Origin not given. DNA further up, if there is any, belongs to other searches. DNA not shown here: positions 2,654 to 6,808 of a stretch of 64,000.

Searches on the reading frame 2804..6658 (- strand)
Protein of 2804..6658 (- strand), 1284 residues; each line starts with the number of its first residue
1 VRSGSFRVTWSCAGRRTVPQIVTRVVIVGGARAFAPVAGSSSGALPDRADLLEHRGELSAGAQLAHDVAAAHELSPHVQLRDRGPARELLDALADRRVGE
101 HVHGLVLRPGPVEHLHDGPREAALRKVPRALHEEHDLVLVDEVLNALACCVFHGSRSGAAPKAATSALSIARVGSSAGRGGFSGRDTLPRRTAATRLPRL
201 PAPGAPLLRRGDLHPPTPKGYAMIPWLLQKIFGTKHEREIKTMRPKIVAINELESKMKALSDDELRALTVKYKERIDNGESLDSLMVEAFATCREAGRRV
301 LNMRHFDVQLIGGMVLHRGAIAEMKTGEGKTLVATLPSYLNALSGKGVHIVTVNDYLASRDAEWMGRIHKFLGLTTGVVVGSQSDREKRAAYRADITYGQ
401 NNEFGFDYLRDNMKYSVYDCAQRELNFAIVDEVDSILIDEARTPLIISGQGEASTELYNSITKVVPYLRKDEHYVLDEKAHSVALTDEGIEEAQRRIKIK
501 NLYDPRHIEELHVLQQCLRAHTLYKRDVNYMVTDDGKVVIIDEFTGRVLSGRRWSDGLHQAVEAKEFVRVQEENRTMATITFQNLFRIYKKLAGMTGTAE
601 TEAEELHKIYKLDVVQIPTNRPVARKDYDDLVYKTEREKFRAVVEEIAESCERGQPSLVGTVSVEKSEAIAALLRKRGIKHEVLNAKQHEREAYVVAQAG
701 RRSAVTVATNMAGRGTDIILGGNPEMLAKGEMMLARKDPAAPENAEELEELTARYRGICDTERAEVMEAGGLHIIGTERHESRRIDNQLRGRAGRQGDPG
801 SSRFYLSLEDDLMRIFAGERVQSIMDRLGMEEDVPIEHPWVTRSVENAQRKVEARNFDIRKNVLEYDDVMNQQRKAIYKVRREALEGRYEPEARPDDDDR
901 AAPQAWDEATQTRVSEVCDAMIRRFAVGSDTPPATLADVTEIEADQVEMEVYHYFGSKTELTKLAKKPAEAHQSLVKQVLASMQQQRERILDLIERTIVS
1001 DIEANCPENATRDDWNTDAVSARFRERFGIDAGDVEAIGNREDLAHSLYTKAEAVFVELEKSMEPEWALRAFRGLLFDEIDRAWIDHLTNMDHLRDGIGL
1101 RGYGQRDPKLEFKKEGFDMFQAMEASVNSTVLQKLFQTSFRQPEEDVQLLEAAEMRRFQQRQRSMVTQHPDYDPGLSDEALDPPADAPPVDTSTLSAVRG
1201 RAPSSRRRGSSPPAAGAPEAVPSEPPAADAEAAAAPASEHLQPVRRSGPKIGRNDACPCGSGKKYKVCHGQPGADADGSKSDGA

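Call 12: search_protein_families(library=pfam, proteins=[window:2804-6658:-], max_evalue=0.01)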
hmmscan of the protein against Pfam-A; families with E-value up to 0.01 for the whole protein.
window:2804-6658:- (1284 aa): 7 families
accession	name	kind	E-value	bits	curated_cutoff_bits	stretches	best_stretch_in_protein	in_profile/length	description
PF07517.20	SecA_DEAD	-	9.4e-128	425.9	24.6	1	228-606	1-289/290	SecA DEAD-like domain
PF21090.3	P-loop_SecA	-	3.7e-93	311.3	27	1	622-833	1-205/205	SecA P-loop domain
PF07516.18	SecA_SW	-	3.5e-57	194.1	26.7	2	978-1138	49-199/200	SecA Wing and Scaffold domain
PF01043.26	SecA_PP_bind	-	1.1e-39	135.8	23.5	1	454-563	2-110/110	SecA preprotein cross-linking domain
PF02810.21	SEC-C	-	8.5e-10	38.8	20.4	1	1253-1270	1-18/19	SEC-C motif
PF00270.35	DEAD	-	1.8e-06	28.2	26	1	318-438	15-131/167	DEAD/DEAH box helicase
PF00271.37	Helicase_C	-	0.0057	17.3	23.5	0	639-718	2-81/110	Helicase conserved C-terminal domain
